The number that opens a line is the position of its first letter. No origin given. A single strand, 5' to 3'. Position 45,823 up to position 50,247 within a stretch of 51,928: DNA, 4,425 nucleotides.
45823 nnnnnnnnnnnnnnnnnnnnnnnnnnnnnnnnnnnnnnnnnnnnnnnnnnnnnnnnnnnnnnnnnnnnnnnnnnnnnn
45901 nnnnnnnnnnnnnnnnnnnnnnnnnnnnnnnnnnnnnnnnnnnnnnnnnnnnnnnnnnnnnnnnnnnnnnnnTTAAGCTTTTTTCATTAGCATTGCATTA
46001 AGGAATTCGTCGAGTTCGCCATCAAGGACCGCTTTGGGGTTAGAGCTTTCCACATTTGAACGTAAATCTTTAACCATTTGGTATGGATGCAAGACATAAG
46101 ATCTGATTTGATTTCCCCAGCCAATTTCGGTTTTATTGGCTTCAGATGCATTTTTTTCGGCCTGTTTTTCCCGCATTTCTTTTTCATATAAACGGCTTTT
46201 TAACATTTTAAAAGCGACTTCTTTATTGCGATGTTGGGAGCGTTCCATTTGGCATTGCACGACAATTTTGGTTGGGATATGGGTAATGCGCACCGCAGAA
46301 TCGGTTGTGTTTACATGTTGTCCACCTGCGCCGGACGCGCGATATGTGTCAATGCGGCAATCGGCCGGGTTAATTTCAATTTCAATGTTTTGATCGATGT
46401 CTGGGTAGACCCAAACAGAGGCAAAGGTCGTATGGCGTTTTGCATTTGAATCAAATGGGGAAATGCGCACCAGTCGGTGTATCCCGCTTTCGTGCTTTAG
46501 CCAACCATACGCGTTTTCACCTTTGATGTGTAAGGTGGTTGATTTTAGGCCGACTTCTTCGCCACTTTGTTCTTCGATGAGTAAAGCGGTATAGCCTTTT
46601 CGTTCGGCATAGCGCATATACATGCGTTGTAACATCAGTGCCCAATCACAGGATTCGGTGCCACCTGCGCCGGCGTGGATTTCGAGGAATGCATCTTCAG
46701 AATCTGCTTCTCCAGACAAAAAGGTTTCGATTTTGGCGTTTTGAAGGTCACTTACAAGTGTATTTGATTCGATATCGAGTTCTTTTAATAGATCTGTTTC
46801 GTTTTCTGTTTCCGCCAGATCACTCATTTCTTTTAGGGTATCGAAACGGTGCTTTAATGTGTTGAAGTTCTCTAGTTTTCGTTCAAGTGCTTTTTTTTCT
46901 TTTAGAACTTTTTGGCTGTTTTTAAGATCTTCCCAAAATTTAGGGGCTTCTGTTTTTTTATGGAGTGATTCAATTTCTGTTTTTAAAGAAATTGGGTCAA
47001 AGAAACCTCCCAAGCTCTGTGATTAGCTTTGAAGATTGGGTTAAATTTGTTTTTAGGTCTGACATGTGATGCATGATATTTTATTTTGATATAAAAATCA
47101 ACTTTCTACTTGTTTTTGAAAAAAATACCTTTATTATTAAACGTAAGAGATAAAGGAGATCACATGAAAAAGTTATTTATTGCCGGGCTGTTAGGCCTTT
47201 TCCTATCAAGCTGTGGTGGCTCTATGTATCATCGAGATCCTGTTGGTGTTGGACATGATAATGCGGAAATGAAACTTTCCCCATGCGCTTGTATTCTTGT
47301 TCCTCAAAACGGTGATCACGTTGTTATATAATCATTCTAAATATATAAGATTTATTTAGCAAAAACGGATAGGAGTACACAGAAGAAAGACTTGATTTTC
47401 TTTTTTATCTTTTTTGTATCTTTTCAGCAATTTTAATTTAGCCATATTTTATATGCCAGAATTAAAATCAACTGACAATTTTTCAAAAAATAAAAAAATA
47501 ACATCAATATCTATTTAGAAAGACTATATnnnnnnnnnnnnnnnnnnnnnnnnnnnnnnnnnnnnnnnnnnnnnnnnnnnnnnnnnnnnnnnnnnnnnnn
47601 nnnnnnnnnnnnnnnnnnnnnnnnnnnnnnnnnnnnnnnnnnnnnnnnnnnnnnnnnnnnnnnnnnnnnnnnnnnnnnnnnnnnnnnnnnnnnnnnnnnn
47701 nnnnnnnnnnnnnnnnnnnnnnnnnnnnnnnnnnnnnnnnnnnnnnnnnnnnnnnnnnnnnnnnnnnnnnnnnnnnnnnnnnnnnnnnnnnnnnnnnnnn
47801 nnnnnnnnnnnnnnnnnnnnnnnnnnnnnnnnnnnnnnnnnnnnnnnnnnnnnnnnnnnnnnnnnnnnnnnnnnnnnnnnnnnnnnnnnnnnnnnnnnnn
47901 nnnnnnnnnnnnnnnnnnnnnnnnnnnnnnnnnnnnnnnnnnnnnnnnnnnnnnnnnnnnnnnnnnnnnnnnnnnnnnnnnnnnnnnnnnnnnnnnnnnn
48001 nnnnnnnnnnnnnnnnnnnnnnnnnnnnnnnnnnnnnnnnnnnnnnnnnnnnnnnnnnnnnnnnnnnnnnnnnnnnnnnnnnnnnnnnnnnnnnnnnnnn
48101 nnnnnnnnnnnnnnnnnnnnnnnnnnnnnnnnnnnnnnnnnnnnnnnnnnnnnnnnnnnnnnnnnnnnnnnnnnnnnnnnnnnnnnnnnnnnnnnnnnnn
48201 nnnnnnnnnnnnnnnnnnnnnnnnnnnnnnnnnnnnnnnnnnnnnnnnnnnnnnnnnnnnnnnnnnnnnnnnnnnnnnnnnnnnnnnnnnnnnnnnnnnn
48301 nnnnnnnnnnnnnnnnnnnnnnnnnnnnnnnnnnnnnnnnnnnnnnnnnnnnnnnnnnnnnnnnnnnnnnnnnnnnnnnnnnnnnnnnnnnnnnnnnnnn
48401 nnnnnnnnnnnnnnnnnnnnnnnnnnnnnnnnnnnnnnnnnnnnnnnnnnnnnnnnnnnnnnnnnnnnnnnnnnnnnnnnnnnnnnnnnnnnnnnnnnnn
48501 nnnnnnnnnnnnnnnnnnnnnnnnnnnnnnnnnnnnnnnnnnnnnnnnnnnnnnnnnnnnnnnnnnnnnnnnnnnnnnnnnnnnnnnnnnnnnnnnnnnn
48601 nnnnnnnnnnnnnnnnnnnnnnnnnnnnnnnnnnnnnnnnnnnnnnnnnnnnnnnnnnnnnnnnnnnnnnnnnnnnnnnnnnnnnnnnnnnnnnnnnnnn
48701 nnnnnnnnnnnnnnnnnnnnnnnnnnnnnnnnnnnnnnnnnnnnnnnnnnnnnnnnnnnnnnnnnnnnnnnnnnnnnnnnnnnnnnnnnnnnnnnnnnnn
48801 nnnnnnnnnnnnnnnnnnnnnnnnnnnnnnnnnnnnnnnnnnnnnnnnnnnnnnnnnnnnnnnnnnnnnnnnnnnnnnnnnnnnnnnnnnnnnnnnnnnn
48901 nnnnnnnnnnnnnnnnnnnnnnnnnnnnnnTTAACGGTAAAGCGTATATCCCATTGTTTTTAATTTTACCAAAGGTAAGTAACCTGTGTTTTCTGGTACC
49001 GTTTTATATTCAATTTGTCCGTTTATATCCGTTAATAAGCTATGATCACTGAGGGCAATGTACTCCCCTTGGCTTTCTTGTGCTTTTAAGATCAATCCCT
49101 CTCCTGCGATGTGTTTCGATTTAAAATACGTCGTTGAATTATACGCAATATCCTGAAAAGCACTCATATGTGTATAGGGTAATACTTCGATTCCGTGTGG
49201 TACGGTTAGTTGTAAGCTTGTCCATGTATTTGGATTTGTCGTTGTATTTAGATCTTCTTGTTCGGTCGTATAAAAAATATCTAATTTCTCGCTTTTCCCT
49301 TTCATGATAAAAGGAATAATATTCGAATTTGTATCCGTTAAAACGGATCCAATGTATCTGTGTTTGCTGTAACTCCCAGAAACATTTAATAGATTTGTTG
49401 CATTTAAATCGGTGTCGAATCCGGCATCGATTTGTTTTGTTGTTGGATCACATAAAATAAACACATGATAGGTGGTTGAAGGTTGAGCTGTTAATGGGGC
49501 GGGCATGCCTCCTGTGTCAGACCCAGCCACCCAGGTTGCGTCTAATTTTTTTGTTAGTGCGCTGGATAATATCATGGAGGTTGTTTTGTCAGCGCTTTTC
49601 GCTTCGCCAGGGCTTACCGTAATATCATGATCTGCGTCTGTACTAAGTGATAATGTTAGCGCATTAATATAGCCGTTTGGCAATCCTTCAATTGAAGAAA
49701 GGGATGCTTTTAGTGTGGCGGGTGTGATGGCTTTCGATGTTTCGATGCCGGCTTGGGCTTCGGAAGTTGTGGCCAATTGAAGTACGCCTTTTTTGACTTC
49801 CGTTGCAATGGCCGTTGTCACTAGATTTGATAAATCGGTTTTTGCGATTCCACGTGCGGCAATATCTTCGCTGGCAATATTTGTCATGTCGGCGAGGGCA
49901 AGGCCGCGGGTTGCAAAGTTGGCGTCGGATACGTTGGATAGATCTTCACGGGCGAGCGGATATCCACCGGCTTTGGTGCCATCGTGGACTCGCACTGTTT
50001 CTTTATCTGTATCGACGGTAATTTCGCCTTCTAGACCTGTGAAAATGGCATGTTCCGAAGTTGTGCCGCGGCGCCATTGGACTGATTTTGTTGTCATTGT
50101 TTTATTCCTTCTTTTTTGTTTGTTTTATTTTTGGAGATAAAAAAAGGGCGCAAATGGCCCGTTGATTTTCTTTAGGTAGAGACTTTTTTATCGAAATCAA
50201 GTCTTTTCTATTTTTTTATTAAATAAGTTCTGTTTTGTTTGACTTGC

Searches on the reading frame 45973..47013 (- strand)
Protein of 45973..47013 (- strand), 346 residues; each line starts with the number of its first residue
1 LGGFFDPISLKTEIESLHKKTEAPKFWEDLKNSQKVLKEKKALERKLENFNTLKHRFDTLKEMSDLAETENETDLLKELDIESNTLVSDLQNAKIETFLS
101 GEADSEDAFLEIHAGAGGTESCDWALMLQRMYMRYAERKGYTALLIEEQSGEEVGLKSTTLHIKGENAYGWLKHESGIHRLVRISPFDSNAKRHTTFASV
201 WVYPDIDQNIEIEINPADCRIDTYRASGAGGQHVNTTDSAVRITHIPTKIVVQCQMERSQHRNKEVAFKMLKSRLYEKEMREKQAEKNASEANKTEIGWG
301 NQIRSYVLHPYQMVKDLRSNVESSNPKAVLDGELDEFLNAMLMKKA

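Call 75: search_protein_families(library=pfam, proteins=[window:45973-47013:-], max_evalue=0.0001)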
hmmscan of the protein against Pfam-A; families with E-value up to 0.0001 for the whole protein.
window:45973-47013:- (346 aa): 2 families
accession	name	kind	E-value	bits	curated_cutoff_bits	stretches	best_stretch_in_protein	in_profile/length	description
PF03462.23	PCRF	-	1.3e-54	185.4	24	1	11-200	2-194/194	PCRF domain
PF00472.26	RF-1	-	2.1e-44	150.6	35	1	209-318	2-116/116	RF-1 domain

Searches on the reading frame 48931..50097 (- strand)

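Call 75: search_protein_families(library=pfam, proteins=[window:48931-50097:-], max_evalue=0.0001)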
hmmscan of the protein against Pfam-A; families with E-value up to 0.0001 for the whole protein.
window:48931-50097:- (388 aa): 1 family
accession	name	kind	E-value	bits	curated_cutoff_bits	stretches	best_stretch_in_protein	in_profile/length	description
PF18454.7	Mtd_N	-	7.7e-14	51.8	26.3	1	6-41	1-36/37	Major tropism determinant N-terminal domain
